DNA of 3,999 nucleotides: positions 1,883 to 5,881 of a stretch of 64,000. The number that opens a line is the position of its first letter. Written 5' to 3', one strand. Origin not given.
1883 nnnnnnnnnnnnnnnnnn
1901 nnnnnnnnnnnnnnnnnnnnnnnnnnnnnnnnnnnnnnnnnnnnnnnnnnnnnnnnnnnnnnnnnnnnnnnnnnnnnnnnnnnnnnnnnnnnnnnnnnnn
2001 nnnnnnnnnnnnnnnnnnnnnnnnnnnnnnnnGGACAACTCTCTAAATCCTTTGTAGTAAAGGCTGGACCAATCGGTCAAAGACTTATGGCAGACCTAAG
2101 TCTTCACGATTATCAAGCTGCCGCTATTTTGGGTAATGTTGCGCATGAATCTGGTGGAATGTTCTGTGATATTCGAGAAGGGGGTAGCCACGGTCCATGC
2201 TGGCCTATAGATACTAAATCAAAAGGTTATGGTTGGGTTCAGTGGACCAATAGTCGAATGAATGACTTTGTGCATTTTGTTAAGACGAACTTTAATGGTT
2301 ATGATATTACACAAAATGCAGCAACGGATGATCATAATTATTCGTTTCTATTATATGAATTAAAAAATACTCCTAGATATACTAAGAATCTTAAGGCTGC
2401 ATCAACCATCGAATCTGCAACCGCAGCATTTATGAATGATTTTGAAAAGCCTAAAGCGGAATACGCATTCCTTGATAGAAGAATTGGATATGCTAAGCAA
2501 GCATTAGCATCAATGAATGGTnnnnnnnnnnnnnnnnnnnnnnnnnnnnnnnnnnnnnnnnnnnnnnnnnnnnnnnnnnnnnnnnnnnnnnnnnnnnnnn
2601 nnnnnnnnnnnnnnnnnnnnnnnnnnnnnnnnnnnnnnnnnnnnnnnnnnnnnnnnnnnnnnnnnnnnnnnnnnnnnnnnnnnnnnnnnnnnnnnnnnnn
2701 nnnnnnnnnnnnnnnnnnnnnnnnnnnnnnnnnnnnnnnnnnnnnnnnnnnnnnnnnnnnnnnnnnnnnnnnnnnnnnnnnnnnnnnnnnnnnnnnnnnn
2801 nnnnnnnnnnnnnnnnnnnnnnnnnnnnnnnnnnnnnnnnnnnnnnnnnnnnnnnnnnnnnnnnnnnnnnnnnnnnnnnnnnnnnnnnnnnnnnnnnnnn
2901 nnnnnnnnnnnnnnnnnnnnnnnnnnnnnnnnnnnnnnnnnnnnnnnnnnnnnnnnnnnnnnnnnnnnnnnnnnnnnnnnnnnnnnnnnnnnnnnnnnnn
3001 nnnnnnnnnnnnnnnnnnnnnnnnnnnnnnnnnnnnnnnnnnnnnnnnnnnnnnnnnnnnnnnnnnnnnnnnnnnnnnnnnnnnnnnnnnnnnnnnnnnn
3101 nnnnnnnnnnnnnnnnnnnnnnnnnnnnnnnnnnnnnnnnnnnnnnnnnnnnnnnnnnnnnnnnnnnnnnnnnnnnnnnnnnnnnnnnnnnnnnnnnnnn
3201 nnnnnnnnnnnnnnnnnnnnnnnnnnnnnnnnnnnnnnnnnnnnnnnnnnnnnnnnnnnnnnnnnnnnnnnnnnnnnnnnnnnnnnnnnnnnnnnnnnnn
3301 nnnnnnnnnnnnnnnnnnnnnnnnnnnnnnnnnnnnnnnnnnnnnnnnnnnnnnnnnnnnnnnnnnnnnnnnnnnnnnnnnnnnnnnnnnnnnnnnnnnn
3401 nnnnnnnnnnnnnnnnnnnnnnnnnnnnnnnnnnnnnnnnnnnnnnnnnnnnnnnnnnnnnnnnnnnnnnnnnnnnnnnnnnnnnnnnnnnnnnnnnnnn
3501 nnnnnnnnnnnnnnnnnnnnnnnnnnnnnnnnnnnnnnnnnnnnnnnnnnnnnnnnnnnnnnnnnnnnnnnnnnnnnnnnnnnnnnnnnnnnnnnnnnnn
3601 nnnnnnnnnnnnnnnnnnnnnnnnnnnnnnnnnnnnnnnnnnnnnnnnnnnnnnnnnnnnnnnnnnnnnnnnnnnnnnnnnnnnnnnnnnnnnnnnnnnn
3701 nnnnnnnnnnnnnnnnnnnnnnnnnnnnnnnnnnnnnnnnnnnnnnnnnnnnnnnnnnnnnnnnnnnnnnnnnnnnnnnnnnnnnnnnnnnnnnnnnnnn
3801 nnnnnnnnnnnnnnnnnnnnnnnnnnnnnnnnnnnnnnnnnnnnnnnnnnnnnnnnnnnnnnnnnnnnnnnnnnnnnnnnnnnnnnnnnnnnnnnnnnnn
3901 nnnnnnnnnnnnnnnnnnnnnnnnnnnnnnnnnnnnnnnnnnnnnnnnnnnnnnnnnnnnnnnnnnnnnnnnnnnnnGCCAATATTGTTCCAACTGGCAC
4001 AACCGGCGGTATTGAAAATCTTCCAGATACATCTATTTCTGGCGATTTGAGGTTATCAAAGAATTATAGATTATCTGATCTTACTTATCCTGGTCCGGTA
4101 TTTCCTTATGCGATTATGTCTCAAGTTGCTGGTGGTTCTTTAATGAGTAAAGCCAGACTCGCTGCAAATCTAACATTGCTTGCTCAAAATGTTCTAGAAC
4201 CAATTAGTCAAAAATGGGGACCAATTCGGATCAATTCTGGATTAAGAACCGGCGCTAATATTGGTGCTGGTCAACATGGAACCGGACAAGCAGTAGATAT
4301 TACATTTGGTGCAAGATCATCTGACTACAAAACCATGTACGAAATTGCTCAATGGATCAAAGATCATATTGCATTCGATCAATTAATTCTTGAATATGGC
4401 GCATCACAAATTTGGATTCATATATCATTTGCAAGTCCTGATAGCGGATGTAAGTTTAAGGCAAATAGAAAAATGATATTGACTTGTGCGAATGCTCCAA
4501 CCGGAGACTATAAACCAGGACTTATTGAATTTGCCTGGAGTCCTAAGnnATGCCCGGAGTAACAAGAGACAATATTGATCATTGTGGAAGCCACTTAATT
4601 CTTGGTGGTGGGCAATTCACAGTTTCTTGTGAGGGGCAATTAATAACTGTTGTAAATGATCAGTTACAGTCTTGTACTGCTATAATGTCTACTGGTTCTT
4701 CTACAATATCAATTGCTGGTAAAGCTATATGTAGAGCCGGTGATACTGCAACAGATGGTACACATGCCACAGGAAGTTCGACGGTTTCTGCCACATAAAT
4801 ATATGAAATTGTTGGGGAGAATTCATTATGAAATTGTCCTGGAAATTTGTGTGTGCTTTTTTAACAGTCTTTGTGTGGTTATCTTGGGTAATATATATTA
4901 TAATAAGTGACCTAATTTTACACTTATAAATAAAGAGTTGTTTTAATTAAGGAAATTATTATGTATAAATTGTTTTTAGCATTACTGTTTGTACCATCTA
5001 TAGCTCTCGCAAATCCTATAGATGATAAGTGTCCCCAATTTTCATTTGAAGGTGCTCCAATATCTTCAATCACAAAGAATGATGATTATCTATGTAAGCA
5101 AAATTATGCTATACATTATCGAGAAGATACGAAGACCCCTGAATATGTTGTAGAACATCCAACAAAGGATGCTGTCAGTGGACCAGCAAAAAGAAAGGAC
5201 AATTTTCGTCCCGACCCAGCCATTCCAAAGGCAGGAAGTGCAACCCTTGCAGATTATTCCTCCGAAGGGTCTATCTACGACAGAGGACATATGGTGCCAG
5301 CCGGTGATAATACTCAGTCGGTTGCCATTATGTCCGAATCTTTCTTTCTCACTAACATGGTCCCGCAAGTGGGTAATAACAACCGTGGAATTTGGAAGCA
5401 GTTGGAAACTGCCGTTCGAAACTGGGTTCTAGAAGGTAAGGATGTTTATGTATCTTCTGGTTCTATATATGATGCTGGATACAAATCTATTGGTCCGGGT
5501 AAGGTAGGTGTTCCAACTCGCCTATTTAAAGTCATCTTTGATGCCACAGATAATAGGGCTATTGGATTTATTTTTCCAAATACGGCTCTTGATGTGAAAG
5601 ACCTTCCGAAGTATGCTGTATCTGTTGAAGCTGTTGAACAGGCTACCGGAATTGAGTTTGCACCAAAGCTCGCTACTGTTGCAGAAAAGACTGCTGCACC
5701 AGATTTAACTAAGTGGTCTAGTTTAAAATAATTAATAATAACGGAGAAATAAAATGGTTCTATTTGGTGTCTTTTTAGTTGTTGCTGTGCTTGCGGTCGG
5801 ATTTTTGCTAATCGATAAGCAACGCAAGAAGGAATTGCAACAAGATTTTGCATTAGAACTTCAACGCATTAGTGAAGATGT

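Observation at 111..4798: Spike complex with a genetically split gp5 and two different peptidoglycan-hydrolase domains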

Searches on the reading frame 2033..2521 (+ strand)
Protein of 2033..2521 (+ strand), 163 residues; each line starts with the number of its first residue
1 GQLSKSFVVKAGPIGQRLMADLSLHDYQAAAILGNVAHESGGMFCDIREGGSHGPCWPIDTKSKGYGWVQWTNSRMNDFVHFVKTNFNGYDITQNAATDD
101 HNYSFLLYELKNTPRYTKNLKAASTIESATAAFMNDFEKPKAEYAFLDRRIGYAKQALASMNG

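Call 102: search_solved_structures(query=window:2033-2521:+, max_evalue=10, show_alignments=2)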
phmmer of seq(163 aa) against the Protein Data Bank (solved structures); distinct sequences matched with E-value up to 10: 2.
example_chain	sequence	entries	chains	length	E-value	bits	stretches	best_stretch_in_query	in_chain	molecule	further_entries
9e0m_A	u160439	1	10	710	0.88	12.7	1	34-76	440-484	Lysine decarboxylase, inducible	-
9e0o_A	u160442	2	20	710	0.88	12.7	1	34-76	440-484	Lysine decarboxylase, inducible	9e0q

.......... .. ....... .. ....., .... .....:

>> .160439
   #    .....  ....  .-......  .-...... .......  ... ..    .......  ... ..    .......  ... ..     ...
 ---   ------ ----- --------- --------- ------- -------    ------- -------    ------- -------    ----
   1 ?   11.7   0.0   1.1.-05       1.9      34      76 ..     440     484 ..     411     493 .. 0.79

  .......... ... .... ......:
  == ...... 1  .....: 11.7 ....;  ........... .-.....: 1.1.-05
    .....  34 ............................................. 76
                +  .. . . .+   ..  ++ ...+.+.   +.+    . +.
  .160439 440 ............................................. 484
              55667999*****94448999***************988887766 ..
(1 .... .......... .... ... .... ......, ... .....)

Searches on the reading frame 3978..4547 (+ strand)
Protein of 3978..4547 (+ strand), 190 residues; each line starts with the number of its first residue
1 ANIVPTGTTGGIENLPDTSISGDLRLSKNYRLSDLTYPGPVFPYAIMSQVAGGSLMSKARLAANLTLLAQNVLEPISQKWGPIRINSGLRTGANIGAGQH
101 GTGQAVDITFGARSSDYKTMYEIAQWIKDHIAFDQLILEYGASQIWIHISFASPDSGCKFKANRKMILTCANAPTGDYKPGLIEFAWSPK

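Call 46: search_solved_structures(query=A3, max_evalue=1, show_alignments=2)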
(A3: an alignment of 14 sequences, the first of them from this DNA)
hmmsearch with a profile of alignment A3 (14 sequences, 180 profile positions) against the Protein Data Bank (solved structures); distinct sequences matched with E-value up to 1: 2.
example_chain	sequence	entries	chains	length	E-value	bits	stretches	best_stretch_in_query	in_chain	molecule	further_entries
1lbu_A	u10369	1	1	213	0.48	13.4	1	51-106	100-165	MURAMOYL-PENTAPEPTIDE CARBOXYPEPTIDASE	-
2fye_A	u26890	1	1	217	0.84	12.6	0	51-119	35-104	cathepsin S preproprotein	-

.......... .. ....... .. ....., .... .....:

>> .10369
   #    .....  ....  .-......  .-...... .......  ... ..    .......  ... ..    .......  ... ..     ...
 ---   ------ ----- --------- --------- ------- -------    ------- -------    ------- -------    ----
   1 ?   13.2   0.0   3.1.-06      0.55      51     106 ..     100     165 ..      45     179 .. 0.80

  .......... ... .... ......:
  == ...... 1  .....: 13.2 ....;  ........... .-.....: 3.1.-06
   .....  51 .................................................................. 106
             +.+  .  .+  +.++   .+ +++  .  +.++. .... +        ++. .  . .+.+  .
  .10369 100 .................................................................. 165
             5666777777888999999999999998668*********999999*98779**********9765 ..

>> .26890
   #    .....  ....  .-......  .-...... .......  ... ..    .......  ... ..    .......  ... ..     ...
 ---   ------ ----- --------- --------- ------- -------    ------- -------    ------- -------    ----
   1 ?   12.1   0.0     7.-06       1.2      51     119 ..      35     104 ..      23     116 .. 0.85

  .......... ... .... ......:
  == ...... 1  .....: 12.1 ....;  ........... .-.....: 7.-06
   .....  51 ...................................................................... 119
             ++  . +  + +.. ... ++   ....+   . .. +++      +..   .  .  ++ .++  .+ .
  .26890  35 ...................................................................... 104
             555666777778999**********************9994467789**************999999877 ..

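Call 47: search_protein_families(library=pfam, alignment_id=A3, max_evalue=0.01)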
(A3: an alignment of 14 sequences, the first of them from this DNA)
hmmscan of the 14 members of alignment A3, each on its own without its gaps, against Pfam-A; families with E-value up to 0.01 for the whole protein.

A. member 1, seq(190 aa): 1 family
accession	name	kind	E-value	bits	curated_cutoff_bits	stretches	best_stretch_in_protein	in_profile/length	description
PF08291.16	Peptidase_M15_3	-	0.001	19.6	23.2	1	66-149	25-107/108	Peptidase M15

B. families by the number of members that match (of 14 scanned): 2 families
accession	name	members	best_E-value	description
PF08291.16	Peptidase_M15_3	11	4.6e-08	Peptidase M15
PF02557.22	VanY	1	0.0099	D-alanyl-D-alanine carboxypeptidase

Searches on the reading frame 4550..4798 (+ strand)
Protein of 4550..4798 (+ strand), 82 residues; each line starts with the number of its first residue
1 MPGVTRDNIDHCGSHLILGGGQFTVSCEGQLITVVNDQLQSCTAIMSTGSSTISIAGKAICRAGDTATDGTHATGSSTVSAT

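Call 3: search_protein_families(library=pfam, proteins=[window:4550-4798:+], max_evalue=0.1)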
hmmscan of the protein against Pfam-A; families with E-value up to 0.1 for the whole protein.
window:4550-4798:+ (82 aa): 1 family
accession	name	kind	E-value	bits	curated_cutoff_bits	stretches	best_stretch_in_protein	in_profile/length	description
PF05488.18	PAAR_motif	-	4.2e-05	24.1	27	1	14-70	9-65/70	PAAR motif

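Call 4: search_protein_families(library=phrogs, proteins=[window:4550-4798:+], max_evalue=0.001)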
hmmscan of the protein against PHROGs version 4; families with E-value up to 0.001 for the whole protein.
window:4550-4798:+ (82 aa): 1 family
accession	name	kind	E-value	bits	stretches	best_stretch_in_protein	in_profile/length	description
phrog_281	-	moron, auxiliary metabolic gene and host takeover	2.9e-09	37.9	1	17-81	44-119/169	PAAR motif of membran proteins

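Call 53: search_solved_structures(query=window:4550-4798:+, max_evalue=10, show_alignments=2)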
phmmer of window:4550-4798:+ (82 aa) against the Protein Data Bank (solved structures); distinct sequences matched with E-value up to 10: 8.
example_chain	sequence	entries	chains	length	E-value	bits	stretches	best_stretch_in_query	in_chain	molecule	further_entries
9rce_c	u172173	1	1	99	0.022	18.4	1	9-74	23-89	SalCis10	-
4n48_A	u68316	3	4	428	0.046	17.4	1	6-68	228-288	Cap-specific mRNA (nucleoside-2'-O-)-methyltransferase 1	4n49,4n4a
6p1z_D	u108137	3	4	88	0.059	17.1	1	1-78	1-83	PAAR-repeat central spike tip protein | PHIKZ163.1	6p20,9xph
8p4e_O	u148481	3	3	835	0.11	16.2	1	6-68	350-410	Cap-specific mRNA (nucleoside-2'-O-)-methyltransferase 1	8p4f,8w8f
4jiw_D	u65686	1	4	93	0.34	14.6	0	47-80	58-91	Putative uncharacterized protein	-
4jiv_D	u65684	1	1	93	0.4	14.4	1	46-80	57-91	Putative uncharacterized protein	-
4or1_A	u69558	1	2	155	0.59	13.9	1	21-55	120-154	Invasin homolog AafB, Major fimbrial subunit of aggregative adherence fimbria II AafA chim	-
5xta_A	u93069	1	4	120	1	13.1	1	27-68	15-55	VirK protein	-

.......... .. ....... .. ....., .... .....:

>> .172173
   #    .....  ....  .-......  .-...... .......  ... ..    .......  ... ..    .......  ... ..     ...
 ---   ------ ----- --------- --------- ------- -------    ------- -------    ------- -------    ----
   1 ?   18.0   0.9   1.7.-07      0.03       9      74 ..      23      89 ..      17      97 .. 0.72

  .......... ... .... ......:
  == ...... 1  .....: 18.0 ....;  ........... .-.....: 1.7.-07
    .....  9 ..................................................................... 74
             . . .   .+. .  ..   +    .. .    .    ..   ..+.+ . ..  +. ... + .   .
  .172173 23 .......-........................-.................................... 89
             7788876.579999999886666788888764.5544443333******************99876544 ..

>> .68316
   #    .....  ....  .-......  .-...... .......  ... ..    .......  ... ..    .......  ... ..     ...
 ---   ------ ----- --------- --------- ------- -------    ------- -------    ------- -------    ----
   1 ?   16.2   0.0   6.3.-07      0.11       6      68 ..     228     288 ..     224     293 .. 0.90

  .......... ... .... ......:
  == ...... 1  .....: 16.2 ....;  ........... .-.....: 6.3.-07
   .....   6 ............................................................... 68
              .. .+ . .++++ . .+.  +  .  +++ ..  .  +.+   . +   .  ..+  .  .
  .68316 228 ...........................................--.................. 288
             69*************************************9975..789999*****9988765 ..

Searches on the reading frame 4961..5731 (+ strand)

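Call 3: search_protein_families(library=pfam, proteins=[window:4961-5731:+], max_evalue=0.1)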
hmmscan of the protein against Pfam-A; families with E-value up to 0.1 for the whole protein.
window:4961-5731:+ (256 aa): 2 families
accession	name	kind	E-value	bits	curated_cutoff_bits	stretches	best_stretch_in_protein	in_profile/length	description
PF01223.29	Endonuclease_NS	-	9.2e-50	169.8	23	1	38-238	13-221/223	DNA/RNA non-specific endonuclease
PF13930.12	Endonuclea_NS_2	-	0.0011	19.6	27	1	98-170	48-114/132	DNA/RNA non-specific endonuclease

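Call 4: search_protein_families(library=phrogs, proteins=[window:4961-5731:+], max_evalue=0.001)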
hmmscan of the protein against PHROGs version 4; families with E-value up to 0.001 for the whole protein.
window:4961-5731:+ (256 aa): 1 family
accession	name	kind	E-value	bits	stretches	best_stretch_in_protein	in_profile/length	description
phrog_14168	-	DNA, RNA and nucleotide metabolism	7.1e-49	167.6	1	5-233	9-234/235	nuclease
